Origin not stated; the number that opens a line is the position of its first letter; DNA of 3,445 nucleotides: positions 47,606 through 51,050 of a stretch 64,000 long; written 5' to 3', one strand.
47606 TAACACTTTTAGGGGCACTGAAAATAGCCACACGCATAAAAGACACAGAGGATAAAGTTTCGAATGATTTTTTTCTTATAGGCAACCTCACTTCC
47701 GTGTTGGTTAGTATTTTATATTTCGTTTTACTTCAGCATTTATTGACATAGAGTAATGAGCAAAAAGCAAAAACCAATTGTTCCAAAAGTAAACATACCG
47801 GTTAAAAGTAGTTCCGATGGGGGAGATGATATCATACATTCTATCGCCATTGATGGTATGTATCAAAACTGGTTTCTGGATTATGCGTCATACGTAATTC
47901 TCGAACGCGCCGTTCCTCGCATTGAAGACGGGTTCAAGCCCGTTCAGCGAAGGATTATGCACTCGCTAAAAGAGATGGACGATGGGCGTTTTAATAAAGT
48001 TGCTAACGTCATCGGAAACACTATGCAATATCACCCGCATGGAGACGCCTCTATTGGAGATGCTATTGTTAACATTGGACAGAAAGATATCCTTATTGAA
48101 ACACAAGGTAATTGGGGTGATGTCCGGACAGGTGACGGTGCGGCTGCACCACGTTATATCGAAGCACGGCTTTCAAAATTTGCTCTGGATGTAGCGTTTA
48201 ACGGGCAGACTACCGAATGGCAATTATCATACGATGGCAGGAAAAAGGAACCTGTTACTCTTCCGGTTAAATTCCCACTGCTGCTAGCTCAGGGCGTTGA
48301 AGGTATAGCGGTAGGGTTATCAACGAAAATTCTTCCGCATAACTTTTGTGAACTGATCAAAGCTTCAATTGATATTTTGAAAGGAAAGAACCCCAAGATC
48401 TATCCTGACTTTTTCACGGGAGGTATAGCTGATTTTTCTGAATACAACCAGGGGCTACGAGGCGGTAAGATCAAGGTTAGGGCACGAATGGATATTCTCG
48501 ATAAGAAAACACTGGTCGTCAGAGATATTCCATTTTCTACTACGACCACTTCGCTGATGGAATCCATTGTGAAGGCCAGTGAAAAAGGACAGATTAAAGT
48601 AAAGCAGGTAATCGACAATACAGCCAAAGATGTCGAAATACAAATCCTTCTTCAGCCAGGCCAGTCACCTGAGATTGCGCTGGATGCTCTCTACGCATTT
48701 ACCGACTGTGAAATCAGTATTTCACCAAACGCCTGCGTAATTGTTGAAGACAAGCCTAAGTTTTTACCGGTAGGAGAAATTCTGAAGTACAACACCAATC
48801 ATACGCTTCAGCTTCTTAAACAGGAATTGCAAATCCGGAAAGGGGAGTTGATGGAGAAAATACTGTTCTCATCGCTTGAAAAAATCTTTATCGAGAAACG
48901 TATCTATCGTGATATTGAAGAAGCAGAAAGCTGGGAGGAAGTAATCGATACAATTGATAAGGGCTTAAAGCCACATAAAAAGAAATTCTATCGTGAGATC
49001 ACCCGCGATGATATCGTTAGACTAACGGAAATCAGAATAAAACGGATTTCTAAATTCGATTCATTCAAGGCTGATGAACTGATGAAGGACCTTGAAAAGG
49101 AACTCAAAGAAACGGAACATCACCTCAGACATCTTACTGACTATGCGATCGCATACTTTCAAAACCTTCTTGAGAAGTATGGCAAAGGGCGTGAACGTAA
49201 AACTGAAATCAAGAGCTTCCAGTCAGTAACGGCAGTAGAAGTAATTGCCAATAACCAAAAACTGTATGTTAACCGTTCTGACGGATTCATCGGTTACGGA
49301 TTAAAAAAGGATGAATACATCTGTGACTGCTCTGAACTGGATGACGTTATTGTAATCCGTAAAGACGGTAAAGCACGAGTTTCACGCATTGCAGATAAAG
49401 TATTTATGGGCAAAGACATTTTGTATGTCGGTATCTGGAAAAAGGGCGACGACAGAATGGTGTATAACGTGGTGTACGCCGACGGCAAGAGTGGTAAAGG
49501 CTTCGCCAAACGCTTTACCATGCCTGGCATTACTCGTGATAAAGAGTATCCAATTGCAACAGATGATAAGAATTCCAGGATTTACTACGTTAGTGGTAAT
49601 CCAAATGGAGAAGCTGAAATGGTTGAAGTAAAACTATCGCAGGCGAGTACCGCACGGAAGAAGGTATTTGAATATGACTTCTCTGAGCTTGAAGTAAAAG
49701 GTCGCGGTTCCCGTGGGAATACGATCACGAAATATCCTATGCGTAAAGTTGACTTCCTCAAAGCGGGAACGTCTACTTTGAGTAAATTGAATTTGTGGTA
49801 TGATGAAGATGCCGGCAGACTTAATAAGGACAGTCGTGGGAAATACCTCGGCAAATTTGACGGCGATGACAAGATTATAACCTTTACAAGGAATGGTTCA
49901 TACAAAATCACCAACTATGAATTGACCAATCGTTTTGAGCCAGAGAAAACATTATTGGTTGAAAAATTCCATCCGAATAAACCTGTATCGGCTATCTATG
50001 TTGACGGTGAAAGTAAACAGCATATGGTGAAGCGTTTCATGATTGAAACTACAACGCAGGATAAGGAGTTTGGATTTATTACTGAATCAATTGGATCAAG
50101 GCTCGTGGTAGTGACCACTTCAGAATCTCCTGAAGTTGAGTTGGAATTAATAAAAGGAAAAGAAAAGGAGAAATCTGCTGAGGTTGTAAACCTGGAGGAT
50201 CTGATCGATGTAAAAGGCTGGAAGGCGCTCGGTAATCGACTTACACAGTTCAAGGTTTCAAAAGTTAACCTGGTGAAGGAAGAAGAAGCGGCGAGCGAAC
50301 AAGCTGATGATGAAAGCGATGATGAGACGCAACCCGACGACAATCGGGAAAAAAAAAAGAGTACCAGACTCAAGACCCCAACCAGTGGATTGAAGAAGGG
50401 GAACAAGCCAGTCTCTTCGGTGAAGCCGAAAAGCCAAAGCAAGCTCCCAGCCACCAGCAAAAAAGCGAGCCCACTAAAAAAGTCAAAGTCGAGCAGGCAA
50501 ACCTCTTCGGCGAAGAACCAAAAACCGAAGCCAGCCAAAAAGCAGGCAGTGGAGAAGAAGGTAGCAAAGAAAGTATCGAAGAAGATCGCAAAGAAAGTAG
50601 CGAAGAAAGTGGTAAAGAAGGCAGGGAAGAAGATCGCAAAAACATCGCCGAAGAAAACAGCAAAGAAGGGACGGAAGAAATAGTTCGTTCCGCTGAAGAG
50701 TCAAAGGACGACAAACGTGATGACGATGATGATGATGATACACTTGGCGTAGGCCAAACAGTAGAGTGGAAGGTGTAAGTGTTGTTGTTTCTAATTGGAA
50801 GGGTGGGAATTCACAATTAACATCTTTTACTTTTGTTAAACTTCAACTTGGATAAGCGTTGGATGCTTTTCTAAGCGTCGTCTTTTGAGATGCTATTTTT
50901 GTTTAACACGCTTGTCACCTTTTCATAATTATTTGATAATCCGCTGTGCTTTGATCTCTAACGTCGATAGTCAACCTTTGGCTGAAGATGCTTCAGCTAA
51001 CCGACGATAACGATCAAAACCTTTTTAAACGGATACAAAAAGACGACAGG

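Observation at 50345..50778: Dual-coding parC tail: a dnaX-type slippery site may give topoisomerase isoforms with oppositely charged tails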

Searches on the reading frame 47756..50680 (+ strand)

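Call 51: search_protein_families(library=ncbifam, proteins=[window:47756-50680:+], max_evalue=0.01)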
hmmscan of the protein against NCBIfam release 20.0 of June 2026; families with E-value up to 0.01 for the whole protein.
window:47756-50680:+ (975 aa): 10 families
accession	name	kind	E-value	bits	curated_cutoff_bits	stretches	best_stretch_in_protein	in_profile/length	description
NF009397.0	PRK12758.1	equivalog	0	1352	780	1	29-869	20-857/870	DNA gyrase/topoisomerase IV subunit A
NF007209.0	PRK09631.1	equivalog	3e-228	759.6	644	2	32-667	4-633/635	DNA topoisomerase IV subunit A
NF007208.0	PRK09630.1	equivalog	1.2e-121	406.9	598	1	34-492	6-469/479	DNA topoisomerase IV subunit A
NF004044.1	PRK05561.1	subfamily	2.8e-81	274.2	654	1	35-500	5-494/738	DNA topoisomerase (ATP-hydrolyzing)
NF004043.1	PRK05560.1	equivalog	3.6e-73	246.8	902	1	28-512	3-508/798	DNA gyrase subunit A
TIGR01063.1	gyrA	equivalog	7e-67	226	877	1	28-512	2-508/800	DNA topoisomerase (ATP-hydrolyzing) subunit A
TIGR01062.1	parC_Gneg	equivalog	1.6e-54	185.2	628.9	1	29-486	3-477/735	DNA topoisomerase IV subunit A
TIGR01061.1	parC_Gpos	equivalog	1.6e-53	182.2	813.25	1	27-506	1-502/737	DNA topoisomerase IV subunit A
NF010586.0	PRK13979.1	equivalog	9.6e-44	149.5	1475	1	24-487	10-500/957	DNA topoisomerase IV subunit A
NF038098.1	GyrA_w_intein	exception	8.4e-42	143.2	1850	2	136-373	539-802/1232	intein-containing DNA gyrase subunit A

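Call 52: search_protein_families(library=pfam, proteins=[window:47756-50680:+], max_evalue=0.01)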
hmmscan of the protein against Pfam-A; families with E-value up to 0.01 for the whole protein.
window:47756-50680:+ (975 aa): 1 family
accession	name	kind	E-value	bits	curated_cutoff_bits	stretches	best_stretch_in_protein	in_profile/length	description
PF00521.26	DNA_topoisoIV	-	1e-104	351.3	31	1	51-463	1-426/432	DNA gyrase/topoisomerase IV, subunit A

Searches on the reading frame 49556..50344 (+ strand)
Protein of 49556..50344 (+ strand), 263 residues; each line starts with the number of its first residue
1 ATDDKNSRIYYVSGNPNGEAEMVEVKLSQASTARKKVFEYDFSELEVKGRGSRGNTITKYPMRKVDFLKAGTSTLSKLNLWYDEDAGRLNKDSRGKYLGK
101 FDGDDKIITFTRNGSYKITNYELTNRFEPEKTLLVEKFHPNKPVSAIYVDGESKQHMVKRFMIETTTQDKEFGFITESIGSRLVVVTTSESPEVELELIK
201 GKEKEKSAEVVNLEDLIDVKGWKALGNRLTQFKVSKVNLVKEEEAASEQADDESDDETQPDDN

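Call 26: find_related_loci(query=window:49556-50344:+, collection=genome_contigs, flank=1200)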
Query window:49556-50344:+ (263 aa) in genome_contigs; peptide patterns used: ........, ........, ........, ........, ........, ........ (x = any residue, [..] = any of these).
599 stretches matched a pattern (row limit reached: there are more); 505 encode a relative of the query (tblastn E <= 1e-3); the best 80 are kept; 80 distinct loci.
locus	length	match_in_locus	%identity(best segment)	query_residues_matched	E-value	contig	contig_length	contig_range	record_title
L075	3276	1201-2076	86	1-262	4e-153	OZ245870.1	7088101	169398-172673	MAG: Chryseolinea sp. isolate bc7d9e06-b512-4612-8540-2ade36375776 genome assembly, chromosome: 1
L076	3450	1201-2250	85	1-262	1e-152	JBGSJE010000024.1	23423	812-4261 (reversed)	MAG: Chryseolinea sp. isolate JTS-AC15 k141_1464433, whole genome shotgun sequence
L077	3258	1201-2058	86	1-255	1e-150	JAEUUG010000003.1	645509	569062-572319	MAG: Cyclobacteriaceae bacterium isolate new MAG-349 k141_4474180, whole genome shotgun sequence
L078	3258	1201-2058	86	1-255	6e-151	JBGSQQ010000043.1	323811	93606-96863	MAG: Chryseolinea sp. isolate JTS-AC335 k141_2755312, whole genome shotgun sequence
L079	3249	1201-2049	85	1-253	3e-150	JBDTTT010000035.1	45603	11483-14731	MAG: Chryseolinea sp. isolate cluster3_bin.302 NODE_1990_length_45603_cov_6.363880, whole genome shotgun sequence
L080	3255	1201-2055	86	1-257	9e-150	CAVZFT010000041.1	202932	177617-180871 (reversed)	MAG: uncultured Cytophagales bacterium isolate MFD05567.bin.1.253 genome assembly, contig: contig_65713, whole genome sh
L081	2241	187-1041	84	1-257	4e-154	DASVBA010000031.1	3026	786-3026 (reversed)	MAG TPA_asm: Chryseolinea sp. isolate SMAG_U1967 k141_235487, whole genome shotgun sequence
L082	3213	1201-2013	88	1-241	3e-148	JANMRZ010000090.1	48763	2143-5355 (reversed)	MAG: Chryseolinea sp. isolate SOY_29_metabat_87 SOY_29_k141_5141840, whole genome shotgun sequence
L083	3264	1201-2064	83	1-258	9e-146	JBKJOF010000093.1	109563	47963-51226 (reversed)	MAG: Chryseolinea sp. isolate ant_bin.40 S1Ck117_5113139_flag_0_multi_12.9260_len_109563, whole genome shotgun sequence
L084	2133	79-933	83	1-257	2e-150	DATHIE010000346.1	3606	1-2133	MAG TPA_asm: Chryseolinea sp. isolate SMAG_U12518 k141_35808, whole genome shotgun sequence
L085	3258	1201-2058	86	6-255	1e-145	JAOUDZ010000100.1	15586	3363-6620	MAG: Cyclobacteriaceae bacterium isolate 4_1_Jan_SF_Bin44 4_1_Jan_SF_Bin44_scaffold_1372_c1, whole genome shotgun sequen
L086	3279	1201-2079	77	1-262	2e-136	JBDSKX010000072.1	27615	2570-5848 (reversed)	MAG: Chryseolinea sp. isolate cluster1_bin.356 k127_3365368, whole genome shotgun sequence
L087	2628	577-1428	76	6-259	1e-138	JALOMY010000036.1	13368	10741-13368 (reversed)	MAG: Cyclobacteriaceae bacterium isolate Prado063 scaffold_4045, whole genome shotgun sequence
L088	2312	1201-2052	76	6-255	1e-136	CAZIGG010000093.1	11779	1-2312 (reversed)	MAG TPA_asm: uncultured Roseivirgaceae bacterium isolate SRP344714_co2_191 genome assembly, contig: NODE_14284_length_11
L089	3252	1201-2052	74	1-255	1e-131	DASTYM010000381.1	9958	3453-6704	MAG TPA_asm: Cyclobacteriaceae bacterium isolate SMAG_U2442 k141_417835, whole genome shotgun sequence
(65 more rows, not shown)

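Call 65: find_related_loci(query=window:49556-50344:+, collection=metagenome_contigs, flank=1000)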
Query window:49556-50344:+ (263 aa) in metagenome_contigs; peptide patterns used: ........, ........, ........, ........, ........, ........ (x = any residue, [..] = any of these).
598 stretches matched a pattern (row limit reached: there are more); 286 encode a relative of the query (tblastn E <= 1e-3); the best 80 are kept; 80 distinct loci.
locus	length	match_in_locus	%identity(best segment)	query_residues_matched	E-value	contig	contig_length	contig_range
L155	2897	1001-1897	85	1-263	4e-154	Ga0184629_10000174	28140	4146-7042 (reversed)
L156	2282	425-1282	88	1-255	4e-160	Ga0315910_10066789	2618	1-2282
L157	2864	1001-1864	85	1-258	2e-151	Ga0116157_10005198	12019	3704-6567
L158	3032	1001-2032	86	1-255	3e-149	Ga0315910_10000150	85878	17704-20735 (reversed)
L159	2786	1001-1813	88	1-241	1e-150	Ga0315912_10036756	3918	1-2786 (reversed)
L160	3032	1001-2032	86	1-255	1e-147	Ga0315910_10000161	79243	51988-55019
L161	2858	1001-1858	86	6-255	3e-146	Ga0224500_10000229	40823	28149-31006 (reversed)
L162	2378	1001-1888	81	6-263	2e-146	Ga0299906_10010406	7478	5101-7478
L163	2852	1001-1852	76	6-255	3e-133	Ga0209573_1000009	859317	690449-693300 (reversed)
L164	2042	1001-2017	76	6-255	2e-136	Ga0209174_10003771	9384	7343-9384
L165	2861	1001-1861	75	1-257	8e-132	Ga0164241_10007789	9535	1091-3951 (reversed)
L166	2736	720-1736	75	6-255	4e-135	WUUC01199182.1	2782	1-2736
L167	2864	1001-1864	74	1-258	5e-130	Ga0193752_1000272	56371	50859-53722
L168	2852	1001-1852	74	1-255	3e-127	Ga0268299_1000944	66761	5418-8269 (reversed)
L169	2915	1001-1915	71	1-261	7e-128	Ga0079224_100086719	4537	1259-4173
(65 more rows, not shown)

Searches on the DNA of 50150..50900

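Call 50: search_rna_families(source=window, start=50150, end=50900, threshold=evalue, max_evalue=1)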
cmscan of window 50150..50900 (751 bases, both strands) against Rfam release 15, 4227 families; matches with E-value up to 1: 1.
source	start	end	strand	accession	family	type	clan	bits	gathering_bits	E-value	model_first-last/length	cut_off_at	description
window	50613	50655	-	RF02042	HOTTIP_3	Gene; lncRNA;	-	11.2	50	0.27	1-353/353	no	HOXA transcript at the distal tip, conserved region 3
